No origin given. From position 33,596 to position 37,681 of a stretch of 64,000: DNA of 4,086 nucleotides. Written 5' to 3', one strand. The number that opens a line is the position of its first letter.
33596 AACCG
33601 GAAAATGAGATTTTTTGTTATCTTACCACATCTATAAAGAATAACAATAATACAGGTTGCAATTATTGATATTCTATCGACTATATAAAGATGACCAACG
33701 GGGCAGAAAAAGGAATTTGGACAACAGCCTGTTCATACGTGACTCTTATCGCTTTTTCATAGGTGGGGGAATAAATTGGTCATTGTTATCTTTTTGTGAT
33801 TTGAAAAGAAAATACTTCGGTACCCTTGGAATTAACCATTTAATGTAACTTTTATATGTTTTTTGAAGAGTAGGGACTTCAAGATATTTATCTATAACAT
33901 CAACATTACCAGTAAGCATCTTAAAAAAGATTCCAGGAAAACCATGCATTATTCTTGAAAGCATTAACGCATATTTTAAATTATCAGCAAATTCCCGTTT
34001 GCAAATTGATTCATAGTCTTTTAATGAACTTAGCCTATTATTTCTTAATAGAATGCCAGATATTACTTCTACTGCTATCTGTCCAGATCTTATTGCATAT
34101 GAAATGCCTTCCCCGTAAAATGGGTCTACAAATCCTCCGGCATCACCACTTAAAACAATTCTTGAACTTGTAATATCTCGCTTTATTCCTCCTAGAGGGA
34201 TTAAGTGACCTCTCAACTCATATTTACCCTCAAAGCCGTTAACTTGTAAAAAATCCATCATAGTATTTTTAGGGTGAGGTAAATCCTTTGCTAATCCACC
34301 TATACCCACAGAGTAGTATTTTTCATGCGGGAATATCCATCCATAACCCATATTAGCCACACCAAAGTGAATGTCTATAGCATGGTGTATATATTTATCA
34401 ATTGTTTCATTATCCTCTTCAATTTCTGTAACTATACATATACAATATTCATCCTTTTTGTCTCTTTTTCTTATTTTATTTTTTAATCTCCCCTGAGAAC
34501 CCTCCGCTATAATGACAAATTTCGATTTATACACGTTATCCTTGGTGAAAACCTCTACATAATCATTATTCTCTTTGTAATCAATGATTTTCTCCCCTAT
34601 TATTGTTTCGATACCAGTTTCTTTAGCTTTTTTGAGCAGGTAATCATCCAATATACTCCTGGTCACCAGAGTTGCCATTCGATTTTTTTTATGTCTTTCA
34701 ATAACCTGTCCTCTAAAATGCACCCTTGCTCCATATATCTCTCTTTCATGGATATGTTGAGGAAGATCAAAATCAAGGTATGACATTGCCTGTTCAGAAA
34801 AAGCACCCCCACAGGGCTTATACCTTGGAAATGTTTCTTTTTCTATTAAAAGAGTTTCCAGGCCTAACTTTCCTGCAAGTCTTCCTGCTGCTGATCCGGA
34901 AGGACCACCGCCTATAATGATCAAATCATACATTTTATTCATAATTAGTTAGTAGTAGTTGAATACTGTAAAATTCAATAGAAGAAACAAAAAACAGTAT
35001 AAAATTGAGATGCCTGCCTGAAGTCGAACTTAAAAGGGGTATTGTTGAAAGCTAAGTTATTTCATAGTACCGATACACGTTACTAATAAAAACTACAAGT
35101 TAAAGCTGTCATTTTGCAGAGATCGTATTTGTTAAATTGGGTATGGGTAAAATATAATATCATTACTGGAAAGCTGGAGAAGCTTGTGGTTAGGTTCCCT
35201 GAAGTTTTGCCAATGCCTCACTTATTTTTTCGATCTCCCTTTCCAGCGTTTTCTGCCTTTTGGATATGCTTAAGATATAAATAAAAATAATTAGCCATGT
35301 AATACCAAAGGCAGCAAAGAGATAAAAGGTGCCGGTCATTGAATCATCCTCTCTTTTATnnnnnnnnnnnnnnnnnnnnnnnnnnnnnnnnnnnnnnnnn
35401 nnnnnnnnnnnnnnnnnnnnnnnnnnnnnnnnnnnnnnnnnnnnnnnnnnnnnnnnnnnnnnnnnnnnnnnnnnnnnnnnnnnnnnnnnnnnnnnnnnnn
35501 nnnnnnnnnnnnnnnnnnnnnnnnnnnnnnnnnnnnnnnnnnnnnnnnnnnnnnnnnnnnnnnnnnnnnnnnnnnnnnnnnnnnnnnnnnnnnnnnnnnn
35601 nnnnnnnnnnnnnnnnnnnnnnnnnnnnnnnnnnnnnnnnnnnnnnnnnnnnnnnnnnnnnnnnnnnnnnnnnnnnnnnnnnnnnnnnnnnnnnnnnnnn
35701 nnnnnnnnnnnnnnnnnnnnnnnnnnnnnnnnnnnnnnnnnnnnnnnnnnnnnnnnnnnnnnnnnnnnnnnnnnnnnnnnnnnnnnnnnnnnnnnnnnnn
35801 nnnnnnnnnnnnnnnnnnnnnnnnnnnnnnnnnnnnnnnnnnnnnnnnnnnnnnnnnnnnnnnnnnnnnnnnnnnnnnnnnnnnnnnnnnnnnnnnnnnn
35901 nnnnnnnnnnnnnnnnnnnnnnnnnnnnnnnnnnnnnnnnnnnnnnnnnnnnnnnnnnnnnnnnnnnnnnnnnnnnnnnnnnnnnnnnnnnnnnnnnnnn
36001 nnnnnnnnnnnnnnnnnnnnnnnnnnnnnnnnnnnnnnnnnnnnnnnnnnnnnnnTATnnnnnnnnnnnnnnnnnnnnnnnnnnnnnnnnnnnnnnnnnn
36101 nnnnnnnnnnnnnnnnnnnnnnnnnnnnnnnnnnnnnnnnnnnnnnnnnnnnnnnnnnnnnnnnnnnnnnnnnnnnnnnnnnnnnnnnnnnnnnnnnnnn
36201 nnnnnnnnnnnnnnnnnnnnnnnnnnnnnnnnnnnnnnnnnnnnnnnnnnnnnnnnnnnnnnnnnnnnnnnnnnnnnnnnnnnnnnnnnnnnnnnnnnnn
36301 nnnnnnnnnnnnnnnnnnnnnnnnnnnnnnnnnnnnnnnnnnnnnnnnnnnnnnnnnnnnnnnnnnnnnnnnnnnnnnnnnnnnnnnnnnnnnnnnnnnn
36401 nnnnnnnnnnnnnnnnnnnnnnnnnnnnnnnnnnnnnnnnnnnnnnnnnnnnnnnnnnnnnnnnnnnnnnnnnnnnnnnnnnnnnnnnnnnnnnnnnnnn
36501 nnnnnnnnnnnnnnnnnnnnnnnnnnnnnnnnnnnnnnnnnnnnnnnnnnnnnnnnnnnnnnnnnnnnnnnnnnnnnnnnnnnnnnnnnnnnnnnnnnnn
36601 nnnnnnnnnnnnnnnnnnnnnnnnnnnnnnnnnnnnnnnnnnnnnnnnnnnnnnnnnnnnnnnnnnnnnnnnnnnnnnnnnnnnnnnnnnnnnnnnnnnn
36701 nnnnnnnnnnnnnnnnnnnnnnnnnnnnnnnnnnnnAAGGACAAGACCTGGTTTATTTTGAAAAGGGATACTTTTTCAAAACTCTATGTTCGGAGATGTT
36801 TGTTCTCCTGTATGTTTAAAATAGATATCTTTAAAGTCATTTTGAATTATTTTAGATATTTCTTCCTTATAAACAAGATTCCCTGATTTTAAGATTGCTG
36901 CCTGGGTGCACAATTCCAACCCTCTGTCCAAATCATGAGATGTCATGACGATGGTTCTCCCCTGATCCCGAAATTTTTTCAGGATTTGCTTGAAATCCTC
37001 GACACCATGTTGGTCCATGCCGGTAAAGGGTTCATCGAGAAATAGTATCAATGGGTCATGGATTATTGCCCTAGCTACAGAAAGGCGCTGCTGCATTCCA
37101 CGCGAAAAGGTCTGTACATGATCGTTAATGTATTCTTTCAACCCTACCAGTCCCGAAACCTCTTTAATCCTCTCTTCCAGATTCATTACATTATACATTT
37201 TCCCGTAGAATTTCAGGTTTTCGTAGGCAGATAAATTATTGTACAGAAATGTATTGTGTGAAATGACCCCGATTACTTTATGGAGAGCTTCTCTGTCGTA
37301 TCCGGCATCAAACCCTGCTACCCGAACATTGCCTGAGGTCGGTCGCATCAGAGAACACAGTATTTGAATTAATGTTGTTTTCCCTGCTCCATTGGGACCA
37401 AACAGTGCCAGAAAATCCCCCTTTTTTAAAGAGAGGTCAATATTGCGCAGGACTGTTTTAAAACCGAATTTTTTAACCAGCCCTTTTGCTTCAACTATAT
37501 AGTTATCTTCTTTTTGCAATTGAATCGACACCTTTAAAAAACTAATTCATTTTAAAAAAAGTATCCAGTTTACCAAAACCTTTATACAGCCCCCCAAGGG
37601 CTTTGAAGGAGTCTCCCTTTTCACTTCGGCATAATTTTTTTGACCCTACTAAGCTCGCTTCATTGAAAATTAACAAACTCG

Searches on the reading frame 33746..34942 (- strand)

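Call 31: search_protein_families(library=pfam, proteins=[window:33746-34942:-], max_evalue=0.001)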
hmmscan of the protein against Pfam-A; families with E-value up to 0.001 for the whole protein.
window:33746-34942:- (398 aa): 9 families
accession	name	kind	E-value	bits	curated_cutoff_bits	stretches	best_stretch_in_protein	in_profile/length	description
PF12831.13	FAD_oxidored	-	3.3e-09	37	27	1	6-133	1-128/416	FAD dependent oxidoreductase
PF01494.25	FAD_binding_3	-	1.8e-08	34.5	22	1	5-176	2-187/349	FAD binding domain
PF07992.20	Pyr_redox_2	-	2e-06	27.9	26.1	1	5-154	1-114/291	Pyridine nucleotide-disulphide oxidoreductase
PF13738.12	Pyr_redox_3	-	1.8e-05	24.6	30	1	8-149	1-134/305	Pyridine nucleotide-disulphide oxidoreductase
PF04820.20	Trp_halogenase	-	3.6e-05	23.2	21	0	95-293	157-349/458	Tryptophan halogenase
PF03486.20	HI0933_like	-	3.7e-05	23.7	50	0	6-37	2-33/244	HI0933-like protein Rossmann domain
PF22578.2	GGR_cat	-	0.00019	21.6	27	1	185-235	16-71/88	Geranylgeranyl reductase catalytic domain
PF13450.12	NAD_binding_8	-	0.00042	21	21.9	1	9-62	1-49/68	NAD(P)-binding Rossmann-like domain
PF01134.28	GIDA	-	0.00054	19.6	22.1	0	6-151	1-154/391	Glucose inhibited division protein A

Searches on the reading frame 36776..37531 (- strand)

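Call 31: search_protein_families(library=pfam, proteins=[window:36776-37531:-], max_evalue=0.001)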
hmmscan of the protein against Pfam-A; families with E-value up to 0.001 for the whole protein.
window:36776-37531:- (251 aa): 4 families
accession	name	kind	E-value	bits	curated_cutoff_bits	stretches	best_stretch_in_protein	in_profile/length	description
PF00005.33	ABC_tran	-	5.9e-32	111.6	25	1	28-169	1-136/137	ABC transporter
PF13304.12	AAA_21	-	7.5e-10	39.8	27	1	40-61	1-22/304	AAA domain, putative AbiEii toxin, Type IV TA system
PF13476.12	AAA_23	-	0.00032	21.8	27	1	29-60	11-41/201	AAA domain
PF02367.23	TsaE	-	0.0008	19.8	26.6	0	29-64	12-47/128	Threonylcarbamoyl adenosine biosynthesis protein TsaE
